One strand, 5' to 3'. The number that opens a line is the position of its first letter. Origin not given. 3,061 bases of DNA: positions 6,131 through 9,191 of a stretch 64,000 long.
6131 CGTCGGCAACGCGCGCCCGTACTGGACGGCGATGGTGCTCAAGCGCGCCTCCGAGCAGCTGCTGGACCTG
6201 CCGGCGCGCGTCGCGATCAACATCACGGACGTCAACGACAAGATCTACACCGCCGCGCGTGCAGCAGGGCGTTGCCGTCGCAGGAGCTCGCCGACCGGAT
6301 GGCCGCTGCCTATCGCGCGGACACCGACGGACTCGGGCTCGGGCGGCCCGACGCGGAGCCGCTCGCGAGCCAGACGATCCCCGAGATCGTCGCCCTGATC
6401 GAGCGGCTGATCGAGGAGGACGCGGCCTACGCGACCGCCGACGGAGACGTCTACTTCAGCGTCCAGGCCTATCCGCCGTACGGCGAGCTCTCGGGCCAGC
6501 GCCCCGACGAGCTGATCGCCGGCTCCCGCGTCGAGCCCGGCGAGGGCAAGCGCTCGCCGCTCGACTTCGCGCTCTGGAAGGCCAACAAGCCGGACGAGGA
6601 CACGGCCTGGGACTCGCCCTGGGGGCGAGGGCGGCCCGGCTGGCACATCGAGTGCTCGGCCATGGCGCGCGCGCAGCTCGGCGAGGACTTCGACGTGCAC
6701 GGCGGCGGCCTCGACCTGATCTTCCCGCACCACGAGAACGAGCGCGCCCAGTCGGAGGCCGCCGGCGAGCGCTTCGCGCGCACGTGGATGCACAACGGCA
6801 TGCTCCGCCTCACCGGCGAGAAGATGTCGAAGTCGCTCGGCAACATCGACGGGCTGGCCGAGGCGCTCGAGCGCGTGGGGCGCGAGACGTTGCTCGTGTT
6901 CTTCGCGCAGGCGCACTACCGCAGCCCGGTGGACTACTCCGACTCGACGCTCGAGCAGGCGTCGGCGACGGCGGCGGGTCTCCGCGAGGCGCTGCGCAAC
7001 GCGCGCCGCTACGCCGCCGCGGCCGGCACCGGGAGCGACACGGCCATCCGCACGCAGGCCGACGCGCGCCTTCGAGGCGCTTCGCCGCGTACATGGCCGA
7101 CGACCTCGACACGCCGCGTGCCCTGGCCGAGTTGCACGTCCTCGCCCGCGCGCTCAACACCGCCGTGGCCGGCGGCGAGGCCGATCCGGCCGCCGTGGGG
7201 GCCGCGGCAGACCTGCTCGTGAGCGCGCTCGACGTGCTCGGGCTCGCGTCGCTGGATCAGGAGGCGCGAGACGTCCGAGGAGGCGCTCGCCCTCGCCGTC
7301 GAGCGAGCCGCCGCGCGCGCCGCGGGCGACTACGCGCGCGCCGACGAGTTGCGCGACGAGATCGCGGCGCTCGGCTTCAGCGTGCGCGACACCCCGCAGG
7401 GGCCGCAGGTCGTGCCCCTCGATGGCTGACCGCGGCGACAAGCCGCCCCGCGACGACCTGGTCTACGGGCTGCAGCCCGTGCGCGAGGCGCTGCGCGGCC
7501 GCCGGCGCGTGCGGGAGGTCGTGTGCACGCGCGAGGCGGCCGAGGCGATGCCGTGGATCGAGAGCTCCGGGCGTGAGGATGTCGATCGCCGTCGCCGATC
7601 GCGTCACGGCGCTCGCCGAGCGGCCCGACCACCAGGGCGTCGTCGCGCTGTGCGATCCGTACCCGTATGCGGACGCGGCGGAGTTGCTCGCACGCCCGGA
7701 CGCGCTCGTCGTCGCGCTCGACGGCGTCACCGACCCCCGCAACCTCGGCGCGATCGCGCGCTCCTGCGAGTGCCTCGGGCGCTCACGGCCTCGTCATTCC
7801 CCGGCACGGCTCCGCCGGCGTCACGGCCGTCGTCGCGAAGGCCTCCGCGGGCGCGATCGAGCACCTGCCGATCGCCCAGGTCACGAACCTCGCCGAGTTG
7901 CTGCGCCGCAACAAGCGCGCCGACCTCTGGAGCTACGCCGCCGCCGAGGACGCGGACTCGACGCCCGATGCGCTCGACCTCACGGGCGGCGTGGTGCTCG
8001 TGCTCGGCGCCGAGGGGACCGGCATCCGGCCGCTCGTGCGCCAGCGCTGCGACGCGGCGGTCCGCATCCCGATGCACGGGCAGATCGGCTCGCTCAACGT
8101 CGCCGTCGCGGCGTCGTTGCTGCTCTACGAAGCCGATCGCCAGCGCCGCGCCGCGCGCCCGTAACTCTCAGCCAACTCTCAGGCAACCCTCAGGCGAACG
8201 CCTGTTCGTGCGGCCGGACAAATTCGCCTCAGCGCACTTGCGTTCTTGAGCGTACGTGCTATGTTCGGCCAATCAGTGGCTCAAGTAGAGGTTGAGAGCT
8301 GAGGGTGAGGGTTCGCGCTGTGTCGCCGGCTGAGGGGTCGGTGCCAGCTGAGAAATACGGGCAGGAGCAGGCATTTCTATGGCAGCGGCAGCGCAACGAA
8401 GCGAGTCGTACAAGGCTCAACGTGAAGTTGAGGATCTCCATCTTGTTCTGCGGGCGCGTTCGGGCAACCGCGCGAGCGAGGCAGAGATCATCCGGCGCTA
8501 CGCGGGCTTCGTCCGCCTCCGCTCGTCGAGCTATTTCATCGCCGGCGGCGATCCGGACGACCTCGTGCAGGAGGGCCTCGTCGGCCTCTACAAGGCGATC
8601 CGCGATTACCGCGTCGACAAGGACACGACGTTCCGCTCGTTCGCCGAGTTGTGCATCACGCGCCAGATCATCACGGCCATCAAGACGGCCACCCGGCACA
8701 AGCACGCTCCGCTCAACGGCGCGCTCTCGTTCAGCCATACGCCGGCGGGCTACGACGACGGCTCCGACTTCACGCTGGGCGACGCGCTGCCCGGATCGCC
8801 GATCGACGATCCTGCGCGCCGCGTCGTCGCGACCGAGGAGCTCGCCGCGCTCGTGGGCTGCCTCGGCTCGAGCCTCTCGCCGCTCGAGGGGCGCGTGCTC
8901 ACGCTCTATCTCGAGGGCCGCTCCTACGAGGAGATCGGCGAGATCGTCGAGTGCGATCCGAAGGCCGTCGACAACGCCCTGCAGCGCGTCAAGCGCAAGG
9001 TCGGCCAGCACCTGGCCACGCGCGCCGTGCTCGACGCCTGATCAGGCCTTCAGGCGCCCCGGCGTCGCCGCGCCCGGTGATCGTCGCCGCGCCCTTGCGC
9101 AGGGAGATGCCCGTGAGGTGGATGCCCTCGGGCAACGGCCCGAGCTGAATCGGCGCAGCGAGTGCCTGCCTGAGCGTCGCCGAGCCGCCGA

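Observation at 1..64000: Pervasive, clustered reading-frame breaks in conserved and normally essential genes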

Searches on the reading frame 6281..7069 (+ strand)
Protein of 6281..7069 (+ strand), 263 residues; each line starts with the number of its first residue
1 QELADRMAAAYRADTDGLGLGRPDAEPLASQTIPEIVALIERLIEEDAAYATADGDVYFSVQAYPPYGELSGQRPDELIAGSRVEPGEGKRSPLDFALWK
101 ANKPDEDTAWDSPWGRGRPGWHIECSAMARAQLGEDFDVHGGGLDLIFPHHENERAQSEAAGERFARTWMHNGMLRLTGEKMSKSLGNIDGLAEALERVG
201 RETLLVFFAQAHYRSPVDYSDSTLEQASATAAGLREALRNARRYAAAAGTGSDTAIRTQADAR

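Call 20: find_related_loci(query=window:6281-7069:+, collection=metagenome_contigs, flank=10000)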
Query window:6281-7069:+ (263 aa) in metagenome_contigs; peptide patterns used: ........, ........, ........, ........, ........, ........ (x = any residue, [..] = any of these).
600 stretches matched a pattern (row limit reached: there are more); 593 encode a relative of the query (tblastn E <= 1e-3); the best 80 are kept; 80 distinct loci.
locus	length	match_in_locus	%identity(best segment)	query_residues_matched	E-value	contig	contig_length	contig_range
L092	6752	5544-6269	61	2-239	3e-88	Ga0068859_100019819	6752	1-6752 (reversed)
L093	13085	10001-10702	58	2-235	4e-86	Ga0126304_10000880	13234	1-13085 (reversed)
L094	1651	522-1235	59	2-239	4e-91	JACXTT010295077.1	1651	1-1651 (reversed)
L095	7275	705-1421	60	1-240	1e-85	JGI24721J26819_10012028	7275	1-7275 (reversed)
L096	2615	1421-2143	53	1-242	1e-86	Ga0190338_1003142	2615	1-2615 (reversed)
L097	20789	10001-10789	55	2-260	8e-84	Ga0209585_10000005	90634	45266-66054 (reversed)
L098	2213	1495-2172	59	11-240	3e-86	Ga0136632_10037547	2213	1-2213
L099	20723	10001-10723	53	2-243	3e-83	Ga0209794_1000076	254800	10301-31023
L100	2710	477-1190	56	3-240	1e-83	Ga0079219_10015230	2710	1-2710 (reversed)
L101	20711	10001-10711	53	2-239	9e-82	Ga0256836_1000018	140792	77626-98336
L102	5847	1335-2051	60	2-239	1e-81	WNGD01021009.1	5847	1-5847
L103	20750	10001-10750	52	1-247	2e-81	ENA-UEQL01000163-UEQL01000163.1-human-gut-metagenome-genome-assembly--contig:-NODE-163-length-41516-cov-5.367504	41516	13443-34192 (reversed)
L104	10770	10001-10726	52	1-243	2e-81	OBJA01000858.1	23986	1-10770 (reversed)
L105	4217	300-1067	51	1-251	1e-80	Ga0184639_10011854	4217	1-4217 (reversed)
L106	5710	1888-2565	56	3-229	9e-81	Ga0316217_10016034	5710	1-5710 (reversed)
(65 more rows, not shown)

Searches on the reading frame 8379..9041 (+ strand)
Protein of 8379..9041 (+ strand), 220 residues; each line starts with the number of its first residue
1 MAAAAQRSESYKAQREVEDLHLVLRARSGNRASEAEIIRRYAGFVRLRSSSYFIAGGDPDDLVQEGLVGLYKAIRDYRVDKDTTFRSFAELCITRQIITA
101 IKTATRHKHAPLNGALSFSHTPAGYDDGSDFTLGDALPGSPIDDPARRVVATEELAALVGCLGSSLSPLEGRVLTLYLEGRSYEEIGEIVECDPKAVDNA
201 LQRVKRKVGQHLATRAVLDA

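Call 39: find_encoding_contigs(protein=window:8379-9041:+, flank=10000, max_places=10)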
Protein window:8379-9041:+ (220 aa): 22 contigs read that carry it; 10 places shown.
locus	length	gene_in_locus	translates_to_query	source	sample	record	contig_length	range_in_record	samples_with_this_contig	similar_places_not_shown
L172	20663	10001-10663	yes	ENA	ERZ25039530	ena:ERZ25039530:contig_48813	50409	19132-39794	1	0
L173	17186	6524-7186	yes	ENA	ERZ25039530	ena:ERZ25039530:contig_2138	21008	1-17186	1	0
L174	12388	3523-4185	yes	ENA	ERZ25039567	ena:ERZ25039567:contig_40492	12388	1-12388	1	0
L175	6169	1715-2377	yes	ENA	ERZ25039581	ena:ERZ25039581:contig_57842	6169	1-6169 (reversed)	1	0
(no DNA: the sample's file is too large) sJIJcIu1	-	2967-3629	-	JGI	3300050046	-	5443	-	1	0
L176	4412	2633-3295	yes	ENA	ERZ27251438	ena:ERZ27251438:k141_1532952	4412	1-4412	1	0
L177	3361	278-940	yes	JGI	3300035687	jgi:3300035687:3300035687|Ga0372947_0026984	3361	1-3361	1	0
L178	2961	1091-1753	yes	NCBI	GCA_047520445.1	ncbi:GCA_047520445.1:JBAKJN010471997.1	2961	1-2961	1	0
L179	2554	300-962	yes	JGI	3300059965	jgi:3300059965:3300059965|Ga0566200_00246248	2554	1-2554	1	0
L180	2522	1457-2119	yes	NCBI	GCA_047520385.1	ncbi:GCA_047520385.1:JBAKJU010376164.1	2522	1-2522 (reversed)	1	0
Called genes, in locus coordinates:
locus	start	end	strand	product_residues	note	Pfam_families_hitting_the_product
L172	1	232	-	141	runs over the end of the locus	PF01633:Choline_kinase (weak)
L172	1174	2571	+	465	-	PF01266:DAO, PF16350:FAO_M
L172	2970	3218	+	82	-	PF08669:GCV_T_C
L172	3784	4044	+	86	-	-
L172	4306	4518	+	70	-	PF02542:YgbB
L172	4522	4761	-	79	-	-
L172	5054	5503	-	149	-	-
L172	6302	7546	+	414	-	PF00749:tRNA-synt_1c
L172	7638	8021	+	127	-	PF01406:tRNA-synt_1e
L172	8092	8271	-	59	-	-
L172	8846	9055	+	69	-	PF23493:CysS_C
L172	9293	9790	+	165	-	PF00588:SpoU_methylase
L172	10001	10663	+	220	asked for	PF04542:Sigma70_r2, PF08281:Sigma70_r4_2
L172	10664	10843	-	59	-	-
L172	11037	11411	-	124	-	-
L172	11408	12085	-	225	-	PF00753:Lactamase_B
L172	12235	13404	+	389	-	PF04107:GCS2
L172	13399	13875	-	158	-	PF07992:Pyr_redox_2 (weak)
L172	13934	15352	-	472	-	PF00724:Oxidored_FMN, PF03486:HI0933_like (weak)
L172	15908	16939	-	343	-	PF00990:GGDEF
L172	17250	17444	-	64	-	-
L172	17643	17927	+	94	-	PF00245:Alk_phosphatase (weak)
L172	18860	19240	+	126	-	PF00245:Alk_phosphatase (weak)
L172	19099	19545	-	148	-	PF00441:Acyl-CoA_dh_1, PF08028:Acyl-CoA_dh_2, PF22924:ACOX_C_alpha1 (weak)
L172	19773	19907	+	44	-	-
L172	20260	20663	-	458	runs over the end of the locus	PF00202:Aminotran_3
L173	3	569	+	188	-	?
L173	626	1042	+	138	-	PF02542:YgbB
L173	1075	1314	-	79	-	-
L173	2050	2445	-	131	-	-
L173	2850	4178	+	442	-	PF00749:tRNA-synt_1c, PF19269:Anticodon_2 (weak)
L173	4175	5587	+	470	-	PF01406:tRNA-synt_1e, PF09190:DALR_2, PF23493:CysS_C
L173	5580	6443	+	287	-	PF08032:SpoU_sub_bind, PF00588:SpoU_methylase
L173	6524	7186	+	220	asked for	PF04542:Sigma70_r2, PF08281:Sigma70_r4_2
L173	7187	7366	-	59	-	-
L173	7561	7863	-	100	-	-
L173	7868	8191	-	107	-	-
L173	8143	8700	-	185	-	PF00753:Lactamase_B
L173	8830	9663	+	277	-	PF04107:GCS2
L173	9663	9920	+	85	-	-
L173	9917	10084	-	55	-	-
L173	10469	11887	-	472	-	PF00724:Oxidored_FMN, PF03486:HI0933_like (weak), PF07992:Pyr_redox_2 (weak)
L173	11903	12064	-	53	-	-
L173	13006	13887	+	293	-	-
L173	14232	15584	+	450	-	PF00245:Alk_phosphatase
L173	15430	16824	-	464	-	PF02771:Acyl-CoA_dh_N, PF02770:Acyl-CoA_dh_M, PF00441:Acyl-CoA_dh_1, PF08028:Acyl-CoA_dh_2, PF22924:ACOX_C_alpha1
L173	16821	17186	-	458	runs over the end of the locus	PF00202:Aminotran_3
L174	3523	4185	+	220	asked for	PF04542:Sigma70_r2, PF08281:Sigma70_r4_2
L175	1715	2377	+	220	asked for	PF04542:Sigma70_r2, PF08281:Sigma70_r4_2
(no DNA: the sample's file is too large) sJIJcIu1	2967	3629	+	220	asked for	PF04542:Sigma70_r2, PF08281:Sigma70_r4_2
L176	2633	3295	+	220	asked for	PF04542:Sigma70_r2, PF08281:Sigma70_r4_2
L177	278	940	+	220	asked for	PF04542:Sigma70_r2, PF08281:Sigma70_r4_2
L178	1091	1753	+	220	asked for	PF04542:Sigma70_r2, PF08281:Sigma70_r4_2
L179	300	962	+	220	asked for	PF04542:Sigma70_r2, PF08281:Sigma70_r4_2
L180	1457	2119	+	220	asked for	PF04542:Sigma70_r2, PF08281:Sigma70_r4_2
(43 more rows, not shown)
